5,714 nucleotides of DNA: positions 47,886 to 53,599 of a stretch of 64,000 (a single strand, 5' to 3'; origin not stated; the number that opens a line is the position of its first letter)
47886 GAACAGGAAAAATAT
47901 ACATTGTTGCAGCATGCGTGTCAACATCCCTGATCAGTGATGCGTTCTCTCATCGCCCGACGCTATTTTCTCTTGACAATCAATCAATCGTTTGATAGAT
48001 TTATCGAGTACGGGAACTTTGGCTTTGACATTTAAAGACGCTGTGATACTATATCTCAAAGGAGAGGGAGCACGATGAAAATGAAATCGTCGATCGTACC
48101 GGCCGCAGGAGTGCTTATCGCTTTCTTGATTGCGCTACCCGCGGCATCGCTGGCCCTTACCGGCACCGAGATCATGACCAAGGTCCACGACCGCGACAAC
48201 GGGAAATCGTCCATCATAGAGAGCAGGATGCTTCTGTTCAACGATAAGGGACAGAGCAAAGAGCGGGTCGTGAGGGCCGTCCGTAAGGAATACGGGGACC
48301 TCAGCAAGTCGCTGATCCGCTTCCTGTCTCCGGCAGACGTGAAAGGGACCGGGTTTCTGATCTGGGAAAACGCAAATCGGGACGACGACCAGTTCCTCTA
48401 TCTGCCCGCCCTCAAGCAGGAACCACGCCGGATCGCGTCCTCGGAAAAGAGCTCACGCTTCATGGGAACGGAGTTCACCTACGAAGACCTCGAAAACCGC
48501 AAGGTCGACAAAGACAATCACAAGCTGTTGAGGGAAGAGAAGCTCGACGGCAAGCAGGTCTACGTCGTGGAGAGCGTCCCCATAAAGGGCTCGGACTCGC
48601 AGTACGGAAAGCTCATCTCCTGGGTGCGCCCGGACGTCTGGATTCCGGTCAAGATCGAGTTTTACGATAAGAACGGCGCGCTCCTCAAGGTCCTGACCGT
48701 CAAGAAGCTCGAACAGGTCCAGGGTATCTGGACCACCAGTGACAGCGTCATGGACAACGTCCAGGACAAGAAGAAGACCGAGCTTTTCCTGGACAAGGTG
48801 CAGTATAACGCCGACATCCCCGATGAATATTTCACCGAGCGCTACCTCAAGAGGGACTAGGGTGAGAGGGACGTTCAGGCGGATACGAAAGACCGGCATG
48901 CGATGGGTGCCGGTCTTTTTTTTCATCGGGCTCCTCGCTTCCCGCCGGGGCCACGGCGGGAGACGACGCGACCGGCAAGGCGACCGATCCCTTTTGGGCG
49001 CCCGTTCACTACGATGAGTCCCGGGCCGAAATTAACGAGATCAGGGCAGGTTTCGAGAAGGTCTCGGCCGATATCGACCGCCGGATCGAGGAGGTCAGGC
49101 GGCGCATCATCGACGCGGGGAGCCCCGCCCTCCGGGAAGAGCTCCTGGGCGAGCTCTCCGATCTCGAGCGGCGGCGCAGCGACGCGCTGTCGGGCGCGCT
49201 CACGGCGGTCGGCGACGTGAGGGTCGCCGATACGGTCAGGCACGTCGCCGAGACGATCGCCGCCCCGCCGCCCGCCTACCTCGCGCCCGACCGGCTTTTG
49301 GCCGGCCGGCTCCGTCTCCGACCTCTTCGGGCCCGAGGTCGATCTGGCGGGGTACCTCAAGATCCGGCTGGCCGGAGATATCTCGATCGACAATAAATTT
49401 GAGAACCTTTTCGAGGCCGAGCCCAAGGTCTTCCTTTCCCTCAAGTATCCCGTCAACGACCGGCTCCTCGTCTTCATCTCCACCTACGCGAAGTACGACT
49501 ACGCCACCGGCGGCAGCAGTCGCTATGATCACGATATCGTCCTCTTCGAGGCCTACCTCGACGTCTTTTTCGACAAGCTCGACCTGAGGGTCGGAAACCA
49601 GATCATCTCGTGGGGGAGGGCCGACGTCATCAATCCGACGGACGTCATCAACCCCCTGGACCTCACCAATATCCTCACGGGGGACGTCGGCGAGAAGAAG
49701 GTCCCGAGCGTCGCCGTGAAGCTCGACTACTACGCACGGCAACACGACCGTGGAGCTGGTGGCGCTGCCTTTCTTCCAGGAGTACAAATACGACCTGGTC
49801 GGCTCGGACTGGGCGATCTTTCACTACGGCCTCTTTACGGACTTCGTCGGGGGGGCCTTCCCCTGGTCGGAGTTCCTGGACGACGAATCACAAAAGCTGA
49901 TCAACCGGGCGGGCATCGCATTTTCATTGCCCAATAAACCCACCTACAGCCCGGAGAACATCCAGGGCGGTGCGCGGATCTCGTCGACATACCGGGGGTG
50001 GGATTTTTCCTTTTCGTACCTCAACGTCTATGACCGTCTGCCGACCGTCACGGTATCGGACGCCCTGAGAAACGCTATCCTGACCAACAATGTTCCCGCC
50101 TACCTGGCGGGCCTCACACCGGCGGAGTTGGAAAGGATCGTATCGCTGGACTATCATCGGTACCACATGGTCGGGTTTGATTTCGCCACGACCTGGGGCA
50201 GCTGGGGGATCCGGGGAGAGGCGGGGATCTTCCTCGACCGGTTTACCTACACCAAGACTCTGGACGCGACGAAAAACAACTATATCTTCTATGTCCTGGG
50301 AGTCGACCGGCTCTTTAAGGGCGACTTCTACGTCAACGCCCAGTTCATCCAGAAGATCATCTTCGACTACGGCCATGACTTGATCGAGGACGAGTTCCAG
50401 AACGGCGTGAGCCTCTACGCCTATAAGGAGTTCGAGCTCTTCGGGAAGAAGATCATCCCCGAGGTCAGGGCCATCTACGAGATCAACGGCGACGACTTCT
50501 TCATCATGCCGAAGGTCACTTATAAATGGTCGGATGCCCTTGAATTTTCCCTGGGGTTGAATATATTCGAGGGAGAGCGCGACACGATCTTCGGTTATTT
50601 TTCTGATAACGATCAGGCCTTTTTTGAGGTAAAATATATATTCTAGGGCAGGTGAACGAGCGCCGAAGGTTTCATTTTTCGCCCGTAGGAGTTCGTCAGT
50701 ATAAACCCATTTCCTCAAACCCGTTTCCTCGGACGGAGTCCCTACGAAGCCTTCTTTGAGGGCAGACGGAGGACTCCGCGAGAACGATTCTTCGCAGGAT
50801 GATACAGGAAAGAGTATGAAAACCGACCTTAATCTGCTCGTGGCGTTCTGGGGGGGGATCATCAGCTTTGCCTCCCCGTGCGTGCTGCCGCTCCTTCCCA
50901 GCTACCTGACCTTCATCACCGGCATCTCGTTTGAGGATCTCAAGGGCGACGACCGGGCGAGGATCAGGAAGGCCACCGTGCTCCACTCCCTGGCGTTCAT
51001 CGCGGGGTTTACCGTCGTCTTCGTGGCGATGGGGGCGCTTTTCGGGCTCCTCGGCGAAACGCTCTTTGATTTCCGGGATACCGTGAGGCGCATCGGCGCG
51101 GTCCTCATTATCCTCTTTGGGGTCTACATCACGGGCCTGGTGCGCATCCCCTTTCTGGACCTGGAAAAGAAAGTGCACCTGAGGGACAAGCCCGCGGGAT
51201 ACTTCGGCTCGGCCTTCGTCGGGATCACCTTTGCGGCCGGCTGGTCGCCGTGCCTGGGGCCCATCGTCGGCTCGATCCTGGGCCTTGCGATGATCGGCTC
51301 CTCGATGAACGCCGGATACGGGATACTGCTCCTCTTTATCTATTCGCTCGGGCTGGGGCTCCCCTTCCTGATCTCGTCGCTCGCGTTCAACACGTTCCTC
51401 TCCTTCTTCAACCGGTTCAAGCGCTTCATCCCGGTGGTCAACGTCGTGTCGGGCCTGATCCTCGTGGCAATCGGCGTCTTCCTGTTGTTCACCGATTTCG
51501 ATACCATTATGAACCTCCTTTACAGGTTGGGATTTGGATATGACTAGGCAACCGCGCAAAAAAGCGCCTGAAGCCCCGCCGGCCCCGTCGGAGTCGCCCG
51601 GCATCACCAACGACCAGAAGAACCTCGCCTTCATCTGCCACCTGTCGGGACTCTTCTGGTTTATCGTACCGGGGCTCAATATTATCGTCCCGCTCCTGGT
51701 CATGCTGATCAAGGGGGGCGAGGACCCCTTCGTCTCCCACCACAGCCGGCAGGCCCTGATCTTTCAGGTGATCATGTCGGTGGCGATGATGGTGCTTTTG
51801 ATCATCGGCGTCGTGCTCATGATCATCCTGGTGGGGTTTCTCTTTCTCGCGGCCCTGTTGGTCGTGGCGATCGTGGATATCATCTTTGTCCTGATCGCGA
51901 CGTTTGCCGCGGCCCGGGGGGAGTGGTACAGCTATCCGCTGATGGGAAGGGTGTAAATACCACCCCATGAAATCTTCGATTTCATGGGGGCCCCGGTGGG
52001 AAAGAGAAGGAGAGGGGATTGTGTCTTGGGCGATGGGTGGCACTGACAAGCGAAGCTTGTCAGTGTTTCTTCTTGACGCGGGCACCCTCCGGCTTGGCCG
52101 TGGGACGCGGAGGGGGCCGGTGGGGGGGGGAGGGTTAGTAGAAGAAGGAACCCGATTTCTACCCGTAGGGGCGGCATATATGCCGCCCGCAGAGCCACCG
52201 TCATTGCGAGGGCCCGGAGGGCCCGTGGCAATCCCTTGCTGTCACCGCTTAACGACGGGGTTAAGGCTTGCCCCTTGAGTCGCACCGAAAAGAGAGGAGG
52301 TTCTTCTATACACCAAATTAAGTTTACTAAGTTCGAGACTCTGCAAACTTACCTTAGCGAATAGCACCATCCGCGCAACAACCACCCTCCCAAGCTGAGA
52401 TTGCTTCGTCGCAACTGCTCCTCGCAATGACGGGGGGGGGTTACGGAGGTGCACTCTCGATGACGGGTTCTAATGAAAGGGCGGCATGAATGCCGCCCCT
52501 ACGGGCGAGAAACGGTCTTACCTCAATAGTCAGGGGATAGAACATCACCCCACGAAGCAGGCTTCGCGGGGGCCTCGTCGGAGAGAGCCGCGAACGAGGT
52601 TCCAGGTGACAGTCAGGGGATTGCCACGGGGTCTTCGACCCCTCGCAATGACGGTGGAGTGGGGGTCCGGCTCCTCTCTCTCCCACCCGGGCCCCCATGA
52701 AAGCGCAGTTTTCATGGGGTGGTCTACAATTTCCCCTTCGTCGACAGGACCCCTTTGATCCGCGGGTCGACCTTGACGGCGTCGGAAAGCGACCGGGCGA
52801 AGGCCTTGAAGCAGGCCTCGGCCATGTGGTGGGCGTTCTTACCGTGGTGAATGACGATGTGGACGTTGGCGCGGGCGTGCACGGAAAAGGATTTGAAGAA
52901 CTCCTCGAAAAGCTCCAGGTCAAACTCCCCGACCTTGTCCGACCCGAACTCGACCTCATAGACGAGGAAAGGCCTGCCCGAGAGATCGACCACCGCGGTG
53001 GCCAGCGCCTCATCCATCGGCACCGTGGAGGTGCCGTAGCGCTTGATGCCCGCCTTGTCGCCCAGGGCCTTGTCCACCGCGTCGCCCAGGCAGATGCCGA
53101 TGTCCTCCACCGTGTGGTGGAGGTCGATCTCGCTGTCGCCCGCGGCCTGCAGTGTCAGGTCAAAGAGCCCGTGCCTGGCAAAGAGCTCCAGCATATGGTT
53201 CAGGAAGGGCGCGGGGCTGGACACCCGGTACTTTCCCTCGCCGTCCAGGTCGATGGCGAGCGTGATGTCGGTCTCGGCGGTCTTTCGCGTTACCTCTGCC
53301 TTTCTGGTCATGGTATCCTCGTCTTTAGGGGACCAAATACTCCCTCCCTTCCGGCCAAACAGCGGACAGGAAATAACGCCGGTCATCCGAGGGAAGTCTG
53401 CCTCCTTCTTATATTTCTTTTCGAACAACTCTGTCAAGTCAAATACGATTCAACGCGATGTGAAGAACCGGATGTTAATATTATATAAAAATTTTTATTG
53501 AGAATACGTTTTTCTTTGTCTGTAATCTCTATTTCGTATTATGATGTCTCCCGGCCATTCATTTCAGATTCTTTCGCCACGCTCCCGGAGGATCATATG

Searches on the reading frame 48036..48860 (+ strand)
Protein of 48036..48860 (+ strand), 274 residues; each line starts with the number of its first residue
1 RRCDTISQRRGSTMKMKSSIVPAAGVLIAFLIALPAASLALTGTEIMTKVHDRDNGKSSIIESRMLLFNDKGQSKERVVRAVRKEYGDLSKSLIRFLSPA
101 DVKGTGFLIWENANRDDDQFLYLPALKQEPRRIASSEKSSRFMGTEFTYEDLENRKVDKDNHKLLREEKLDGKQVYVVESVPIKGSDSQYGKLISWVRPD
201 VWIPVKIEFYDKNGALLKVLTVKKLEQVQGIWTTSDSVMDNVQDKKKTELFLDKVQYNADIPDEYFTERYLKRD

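Call 53: search_protein_families(library=pfam, max_evalue=0.001, proteins=[window:48036-48860:+])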
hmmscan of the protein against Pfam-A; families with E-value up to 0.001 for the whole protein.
window:48036-48860:+ (274 aa): 2 families
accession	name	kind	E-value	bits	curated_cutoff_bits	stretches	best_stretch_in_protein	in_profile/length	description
PF17131.11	LolA_like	-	6.3e-69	231.8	30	1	90-273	3-184/184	Outer membrane lipoprotein-sorting protein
PF07044.18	DUF1329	-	1.9e-12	47.6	23.1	1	153-250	242-340/368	Protein of unknown function (DUF1329)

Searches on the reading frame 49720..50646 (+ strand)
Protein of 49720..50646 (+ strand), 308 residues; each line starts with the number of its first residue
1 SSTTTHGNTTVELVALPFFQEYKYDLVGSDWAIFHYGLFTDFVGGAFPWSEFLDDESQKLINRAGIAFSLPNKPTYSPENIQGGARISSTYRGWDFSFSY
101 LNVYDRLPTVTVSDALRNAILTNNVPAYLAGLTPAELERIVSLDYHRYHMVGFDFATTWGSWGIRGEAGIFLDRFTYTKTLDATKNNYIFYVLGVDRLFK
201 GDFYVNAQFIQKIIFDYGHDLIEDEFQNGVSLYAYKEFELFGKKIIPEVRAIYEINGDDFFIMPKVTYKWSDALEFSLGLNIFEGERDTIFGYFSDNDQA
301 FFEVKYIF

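Call 53: search_protein_families(library=pfam, max_evalue=0.001, proteins=[window:49720-50646:+])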
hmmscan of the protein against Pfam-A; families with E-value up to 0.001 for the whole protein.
window:49720-50646:+ (308 aa): 1 family
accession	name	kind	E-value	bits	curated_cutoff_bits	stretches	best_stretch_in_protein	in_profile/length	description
PF06980.17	DUF1302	-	4.1e-09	36.4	23.2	1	79-169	285-361/541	Protein of unknown function (DUF1302)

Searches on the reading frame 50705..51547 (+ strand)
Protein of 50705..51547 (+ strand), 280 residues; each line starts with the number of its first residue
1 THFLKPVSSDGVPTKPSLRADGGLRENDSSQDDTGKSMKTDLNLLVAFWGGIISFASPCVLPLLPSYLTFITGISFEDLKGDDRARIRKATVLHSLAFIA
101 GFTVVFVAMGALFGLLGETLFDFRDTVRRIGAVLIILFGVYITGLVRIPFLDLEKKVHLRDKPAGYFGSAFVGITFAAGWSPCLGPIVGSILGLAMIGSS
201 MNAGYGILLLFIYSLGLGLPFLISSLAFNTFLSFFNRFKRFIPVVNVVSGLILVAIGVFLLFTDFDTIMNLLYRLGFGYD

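Call 53: search_protein_families(library=pfam, max_evalue=0.001, proteins=[window:50705-51547:+])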
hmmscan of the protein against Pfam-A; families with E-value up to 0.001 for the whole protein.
window:50705-51547:+ (280 aa): 2 families
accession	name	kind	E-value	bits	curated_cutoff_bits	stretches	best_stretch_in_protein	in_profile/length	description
PF02683.22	DsbD_TM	-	2.6e-16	60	27.1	1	44-261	5-215/219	Cytochrome C biogenesis protein transmembrane domain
PF13386.12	DsbD_2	-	7.8e-10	39.4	24.9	1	89-251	30-198/199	Cytochrome C biogenesis protein transmembrane region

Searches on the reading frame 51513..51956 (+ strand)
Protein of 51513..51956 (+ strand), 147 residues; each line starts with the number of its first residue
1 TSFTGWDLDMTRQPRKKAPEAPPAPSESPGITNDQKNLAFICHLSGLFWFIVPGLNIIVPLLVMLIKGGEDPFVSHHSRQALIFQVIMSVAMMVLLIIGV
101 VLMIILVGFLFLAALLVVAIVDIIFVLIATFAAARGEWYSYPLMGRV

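Call 53: search_protein_families(library=pfam, max_evalue=0.001, proteins=[window:51513-51956:+])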
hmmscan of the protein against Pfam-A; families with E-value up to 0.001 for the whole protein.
window:51513-51956:+ (147 aa): 1 family
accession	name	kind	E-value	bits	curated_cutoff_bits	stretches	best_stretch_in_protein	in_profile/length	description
PF09685.15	DUF4870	-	6e-23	81.3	25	1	35-146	1-105/107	Domain of unknown function (DUF4870)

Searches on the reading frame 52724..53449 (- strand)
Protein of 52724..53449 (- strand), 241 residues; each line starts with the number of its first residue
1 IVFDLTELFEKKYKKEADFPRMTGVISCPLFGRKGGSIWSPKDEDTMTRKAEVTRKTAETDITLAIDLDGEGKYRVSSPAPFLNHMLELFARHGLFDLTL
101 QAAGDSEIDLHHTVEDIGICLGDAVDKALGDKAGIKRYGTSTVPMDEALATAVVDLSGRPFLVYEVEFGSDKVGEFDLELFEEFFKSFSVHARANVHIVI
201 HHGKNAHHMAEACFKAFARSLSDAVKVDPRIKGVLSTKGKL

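Call 53: search_protein_families(library=pfam, max_evalue=0.001, proteins=[window:52724-53449:-])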
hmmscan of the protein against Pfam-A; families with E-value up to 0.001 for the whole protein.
window:52724-53449:- (241 aa): 1 family
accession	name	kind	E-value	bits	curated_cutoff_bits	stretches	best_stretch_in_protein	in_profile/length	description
PF00475.24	IGPD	-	1.5e-63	213.6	27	1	80-221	3-144/144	Imidazoleglycerol-phosphate dehydratase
